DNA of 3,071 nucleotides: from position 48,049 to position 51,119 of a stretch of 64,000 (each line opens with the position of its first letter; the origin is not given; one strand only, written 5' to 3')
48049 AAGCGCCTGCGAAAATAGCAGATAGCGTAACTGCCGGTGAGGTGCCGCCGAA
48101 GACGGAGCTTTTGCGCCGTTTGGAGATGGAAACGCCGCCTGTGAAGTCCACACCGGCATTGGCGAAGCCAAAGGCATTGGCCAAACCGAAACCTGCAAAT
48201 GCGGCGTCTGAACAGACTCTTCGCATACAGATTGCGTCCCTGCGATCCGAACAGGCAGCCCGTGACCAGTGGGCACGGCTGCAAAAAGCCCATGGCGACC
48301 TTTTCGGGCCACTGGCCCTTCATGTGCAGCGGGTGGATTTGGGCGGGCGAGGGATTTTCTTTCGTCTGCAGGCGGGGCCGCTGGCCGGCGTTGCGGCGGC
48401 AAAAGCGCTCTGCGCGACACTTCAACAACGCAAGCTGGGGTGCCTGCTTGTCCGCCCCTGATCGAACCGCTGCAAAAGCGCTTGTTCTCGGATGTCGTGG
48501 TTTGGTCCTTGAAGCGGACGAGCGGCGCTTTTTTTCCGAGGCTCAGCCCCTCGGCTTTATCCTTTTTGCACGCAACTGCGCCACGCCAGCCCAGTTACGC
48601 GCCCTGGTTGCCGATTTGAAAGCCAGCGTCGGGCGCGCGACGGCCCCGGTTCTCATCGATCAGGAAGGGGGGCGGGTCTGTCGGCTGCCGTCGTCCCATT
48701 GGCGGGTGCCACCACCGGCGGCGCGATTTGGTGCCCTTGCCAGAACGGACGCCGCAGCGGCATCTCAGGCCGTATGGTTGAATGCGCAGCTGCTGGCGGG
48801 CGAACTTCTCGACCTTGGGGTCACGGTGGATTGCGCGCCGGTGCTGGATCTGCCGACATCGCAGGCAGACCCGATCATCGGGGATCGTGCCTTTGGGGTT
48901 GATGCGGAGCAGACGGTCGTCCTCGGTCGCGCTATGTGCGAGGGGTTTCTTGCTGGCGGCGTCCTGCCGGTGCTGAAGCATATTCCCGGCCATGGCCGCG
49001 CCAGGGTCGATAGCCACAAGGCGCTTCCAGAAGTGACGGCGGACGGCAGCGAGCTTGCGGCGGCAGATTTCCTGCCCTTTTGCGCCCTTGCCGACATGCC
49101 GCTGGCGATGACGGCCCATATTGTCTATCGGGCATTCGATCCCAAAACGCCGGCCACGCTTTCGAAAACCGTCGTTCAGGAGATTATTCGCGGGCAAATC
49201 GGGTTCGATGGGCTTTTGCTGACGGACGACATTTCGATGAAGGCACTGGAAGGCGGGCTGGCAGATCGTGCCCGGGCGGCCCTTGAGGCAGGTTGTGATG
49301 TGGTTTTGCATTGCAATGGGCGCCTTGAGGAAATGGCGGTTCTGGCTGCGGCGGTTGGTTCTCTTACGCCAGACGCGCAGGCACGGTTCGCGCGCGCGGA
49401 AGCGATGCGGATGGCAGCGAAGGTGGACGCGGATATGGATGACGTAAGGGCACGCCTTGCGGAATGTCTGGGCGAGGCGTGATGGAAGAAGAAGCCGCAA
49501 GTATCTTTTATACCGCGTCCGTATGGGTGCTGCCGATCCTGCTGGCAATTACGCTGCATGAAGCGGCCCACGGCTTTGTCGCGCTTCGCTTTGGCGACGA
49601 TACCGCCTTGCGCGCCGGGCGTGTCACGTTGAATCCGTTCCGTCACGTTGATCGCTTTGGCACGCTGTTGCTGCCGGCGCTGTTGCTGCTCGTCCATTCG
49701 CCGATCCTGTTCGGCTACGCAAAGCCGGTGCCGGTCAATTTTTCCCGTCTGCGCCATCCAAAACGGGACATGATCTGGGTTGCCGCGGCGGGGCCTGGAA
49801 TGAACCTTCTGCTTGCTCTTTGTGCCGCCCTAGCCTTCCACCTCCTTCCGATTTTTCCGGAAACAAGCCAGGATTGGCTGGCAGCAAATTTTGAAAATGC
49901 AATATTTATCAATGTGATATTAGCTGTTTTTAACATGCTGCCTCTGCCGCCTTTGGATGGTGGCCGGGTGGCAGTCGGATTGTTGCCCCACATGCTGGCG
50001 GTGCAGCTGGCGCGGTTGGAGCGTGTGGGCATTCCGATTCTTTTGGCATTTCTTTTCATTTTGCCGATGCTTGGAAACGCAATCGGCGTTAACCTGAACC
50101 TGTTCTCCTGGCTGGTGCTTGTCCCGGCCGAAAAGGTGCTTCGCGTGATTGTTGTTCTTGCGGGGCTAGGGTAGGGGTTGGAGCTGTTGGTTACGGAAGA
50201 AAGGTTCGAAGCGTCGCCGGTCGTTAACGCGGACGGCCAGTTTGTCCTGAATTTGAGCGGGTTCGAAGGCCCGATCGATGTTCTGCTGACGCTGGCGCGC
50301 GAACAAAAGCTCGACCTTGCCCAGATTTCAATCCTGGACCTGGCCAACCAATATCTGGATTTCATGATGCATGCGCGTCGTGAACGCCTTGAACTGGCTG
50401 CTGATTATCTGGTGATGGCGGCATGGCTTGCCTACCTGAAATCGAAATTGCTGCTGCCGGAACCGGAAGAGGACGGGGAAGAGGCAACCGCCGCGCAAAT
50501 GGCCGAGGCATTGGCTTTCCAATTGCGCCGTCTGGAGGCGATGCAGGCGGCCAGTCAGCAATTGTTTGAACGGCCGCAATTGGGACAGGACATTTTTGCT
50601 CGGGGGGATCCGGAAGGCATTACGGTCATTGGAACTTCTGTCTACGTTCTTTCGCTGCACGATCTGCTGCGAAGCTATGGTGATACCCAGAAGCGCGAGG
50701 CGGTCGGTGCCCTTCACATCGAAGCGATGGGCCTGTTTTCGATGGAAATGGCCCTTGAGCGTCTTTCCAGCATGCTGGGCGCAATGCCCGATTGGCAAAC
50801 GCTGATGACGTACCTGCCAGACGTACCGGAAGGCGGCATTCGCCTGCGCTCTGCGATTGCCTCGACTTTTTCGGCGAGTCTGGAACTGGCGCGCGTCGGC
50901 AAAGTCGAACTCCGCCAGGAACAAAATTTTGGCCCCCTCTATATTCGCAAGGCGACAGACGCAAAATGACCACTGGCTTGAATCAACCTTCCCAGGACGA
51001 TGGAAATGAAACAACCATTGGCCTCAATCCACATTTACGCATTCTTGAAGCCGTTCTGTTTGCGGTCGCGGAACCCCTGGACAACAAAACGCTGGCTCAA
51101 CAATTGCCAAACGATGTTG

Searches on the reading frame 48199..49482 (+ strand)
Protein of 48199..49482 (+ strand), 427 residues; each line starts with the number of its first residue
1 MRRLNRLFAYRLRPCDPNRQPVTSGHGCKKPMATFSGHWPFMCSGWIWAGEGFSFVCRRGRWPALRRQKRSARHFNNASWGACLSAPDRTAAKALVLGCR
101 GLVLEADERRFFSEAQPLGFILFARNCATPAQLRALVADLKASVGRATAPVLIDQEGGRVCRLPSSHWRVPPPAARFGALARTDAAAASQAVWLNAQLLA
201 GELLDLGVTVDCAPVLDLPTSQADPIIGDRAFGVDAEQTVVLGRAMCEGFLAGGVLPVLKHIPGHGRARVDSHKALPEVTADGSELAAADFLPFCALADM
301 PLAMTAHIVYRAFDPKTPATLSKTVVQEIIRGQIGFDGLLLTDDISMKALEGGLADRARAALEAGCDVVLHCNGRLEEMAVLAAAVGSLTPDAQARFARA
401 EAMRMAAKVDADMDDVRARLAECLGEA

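Call 29: search_protein_families(library=pfam, max_evalue=0.000001, proteins=[window:48199-49482:+])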
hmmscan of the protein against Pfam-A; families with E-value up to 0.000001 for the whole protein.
window:48199-49482:+ (427 aa): 1 family
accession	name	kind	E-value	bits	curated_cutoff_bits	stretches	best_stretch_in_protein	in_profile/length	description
PF00933.27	Glyco_hydro_3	-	3.2e-53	181.7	27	1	113-390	25-300/316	Glycosyl hydrolase family 3 N terminal domain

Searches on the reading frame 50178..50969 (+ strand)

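Call 29: search_protein_families(library=pfam, max_evalue=0.000001, proteins=[window:50178-50969:+])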
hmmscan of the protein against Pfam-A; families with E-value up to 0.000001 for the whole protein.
window:50178-50969:+ (263 aa): 1 family
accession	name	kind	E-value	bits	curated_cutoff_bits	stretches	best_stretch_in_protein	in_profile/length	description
PF02616.19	SMC_ScpA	-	9.4e-16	58.9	24.6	1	39-257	1-230/232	Segregation and condensation protein ScpA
